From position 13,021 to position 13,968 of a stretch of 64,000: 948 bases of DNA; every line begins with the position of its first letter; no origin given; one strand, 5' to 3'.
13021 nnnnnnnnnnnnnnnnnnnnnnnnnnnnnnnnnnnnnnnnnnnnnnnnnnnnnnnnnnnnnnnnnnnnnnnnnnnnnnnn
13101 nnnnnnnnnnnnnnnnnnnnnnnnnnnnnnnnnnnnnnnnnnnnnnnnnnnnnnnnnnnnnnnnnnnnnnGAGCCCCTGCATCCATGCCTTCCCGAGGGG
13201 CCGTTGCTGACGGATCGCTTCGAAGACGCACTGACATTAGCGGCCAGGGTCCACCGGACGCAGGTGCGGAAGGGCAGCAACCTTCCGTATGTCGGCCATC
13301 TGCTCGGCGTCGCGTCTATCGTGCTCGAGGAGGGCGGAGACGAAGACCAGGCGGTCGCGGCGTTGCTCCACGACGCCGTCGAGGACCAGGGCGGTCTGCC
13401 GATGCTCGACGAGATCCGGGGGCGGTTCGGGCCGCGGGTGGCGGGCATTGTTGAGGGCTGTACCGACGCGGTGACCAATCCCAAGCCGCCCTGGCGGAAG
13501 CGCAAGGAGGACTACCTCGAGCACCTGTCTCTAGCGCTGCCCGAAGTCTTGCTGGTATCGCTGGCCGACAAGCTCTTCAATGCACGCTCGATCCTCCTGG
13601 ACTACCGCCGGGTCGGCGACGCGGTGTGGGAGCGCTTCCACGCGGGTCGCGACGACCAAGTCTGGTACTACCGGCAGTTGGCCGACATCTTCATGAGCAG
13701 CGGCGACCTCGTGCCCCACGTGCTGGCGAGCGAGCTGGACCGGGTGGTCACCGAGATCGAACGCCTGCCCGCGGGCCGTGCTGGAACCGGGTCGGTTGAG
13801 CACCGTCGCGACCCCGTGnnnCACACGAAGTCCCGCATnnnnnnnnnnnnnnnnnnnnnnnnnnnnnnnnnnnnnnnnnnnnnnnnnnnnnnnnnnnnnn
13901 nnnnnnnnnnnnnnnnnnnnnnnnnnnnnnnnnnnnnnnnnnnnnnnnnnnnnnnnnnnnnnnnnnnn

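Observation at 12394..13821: Fusion of an unknown N-terminal domain (IAIDWSG, RNase-H-like?) to a small-alarmone-hydrolase-type HD domain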

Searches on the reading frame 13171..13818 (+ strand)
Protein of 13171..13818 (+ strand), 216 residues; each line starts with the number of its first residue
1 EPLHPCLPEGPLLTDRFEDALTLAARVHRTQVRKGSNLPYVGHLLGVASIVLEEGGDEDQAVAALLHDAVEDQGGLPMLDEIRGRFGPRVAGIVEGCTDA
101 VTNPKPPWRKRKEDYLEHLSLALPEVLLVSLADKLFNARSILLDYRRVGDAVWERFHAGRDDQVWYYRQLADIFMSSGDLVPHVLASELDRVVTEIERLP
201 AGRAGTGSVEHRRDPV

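Call 3: search_protein_families(library=pfam, proteins=[window:13171-13818:+], max_evalue=1)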
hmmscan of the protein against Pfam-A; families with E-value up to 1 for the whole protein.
window:13171-13818:+ (216 aa): 3 families
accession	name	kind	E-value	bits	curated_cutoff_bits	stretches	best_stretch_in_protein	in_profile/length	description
PF13328.12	HD_4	-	1.2e-23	84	27.2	1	20-162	1-154/156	HD domain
PF01966.28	HD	-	0.00018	22.2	22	1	41-136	2-114/116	HD domain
PF13424.12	TPR_12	-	0.0085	16.7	30.1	1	14-65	16-68/77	Tetratricopeptide repeat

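Call 4: search_protein_families(library=ncbifam, proteins=[window:13171-13818:+], max_evalue=1)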
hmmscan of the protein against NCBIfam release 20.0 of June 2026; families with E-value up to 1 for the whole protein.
window:13171-13818:+ (216 aa): 2 families
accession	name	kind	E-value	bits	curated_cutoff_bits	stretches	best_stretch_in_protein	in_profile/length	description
TIGR00691.1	spoT_relA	subfamily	2.7e-15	55.8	499.2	1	20-141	1-122/687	RelA/SpoT family protein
NF008303.0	PRK11092.1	equivalog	1.4e-09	36.7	947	1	16-140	22-146/702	bifunctional GTP diphosphokinase/guanosine-3',5'-bis pyrophosphate 3'-pyrophosphohydrolase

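Call 5: search_protein_families(library=padloc, proteins=[window:13171-13818:+], max_evalue=1)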
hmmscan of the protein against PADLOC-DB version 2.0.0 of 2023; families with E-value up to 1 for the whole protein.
window:13171-13818:+ (216 aa): 0 families

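Call 6: search_solved_structures(query=window:13171-13818:+, max_evalue=0.01, show_alignments=2)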
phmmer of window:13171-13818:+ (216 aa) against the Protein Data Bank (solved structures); distinct sequences matched with E-value up to 0.01: 21.
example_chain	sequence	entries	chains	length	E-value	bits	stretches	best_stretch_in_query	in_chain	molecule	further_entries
7qoe_A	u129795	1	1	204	9.3e-49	169.4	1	11-198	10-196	HDc domain-containing protein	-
7qoc_A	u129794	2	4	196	2.4e-31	112.4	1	13-174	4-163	Guanosine polyphosphate pyrophosphohydrolases/synthetases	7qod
4yf1_A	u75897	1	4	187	1.5e-18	70.6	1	17-170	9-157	Lmo0812 protein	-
3nr1_A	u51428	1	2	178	4.3e-17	65.9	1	19-141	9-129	HD domain-containing protein 3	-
5vxa_A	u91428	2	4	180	3.5e-16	62.9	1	19-141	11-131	Guanosine-3',5'-bis(diphosphate) 3'-pyrophosphohydrolase MESH1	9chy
3nqw_A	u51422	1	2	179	2.5e-13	53.5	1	16-143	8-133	CG11900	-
7ohg_A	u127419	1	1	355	1.8e-12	50.7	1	16-141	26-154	Guanosine-3',5'-bis(Diphosphate) 3'-pyrophosphohydrolase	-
6s2t_A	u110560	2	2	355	1.8e-12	50.7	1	16-141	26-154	(P)ppGpp synthetase I, SpoT/RelA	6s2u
6s2v_A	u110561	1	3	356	1.8e-12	50.7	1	16-141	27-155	(P)ppGpp synthetase I, SpoT/RelA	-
6yvc_A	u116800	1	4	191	5.7e-11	45.8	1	12-139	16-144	Bifunctional (P)ppGpp synthetase/guanosine-3',5'-bis(Diphosphate) 3'-pyrophosphohydrolase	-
8fr8_I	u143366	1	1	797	1.5e-10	44.5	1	19-141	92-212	GTP pyrophosphokinase RelA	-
5xnx_A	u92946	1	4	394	1.5e-10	44.5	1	20-141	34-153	Bifunctional (p)ppGpp synthase/hydrolase RelA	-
6z3n_AAA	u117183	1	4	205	3.6e-10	43.2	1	12-139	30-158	Hydrolase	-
6z3o_AAA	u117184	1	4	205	9.4e-10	41.8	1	12-139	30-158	Small Alarmone Hydrolase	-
7oiw_A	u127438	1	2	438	1.4e-09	41.3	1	22-141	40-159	GTP pyrophosphokinase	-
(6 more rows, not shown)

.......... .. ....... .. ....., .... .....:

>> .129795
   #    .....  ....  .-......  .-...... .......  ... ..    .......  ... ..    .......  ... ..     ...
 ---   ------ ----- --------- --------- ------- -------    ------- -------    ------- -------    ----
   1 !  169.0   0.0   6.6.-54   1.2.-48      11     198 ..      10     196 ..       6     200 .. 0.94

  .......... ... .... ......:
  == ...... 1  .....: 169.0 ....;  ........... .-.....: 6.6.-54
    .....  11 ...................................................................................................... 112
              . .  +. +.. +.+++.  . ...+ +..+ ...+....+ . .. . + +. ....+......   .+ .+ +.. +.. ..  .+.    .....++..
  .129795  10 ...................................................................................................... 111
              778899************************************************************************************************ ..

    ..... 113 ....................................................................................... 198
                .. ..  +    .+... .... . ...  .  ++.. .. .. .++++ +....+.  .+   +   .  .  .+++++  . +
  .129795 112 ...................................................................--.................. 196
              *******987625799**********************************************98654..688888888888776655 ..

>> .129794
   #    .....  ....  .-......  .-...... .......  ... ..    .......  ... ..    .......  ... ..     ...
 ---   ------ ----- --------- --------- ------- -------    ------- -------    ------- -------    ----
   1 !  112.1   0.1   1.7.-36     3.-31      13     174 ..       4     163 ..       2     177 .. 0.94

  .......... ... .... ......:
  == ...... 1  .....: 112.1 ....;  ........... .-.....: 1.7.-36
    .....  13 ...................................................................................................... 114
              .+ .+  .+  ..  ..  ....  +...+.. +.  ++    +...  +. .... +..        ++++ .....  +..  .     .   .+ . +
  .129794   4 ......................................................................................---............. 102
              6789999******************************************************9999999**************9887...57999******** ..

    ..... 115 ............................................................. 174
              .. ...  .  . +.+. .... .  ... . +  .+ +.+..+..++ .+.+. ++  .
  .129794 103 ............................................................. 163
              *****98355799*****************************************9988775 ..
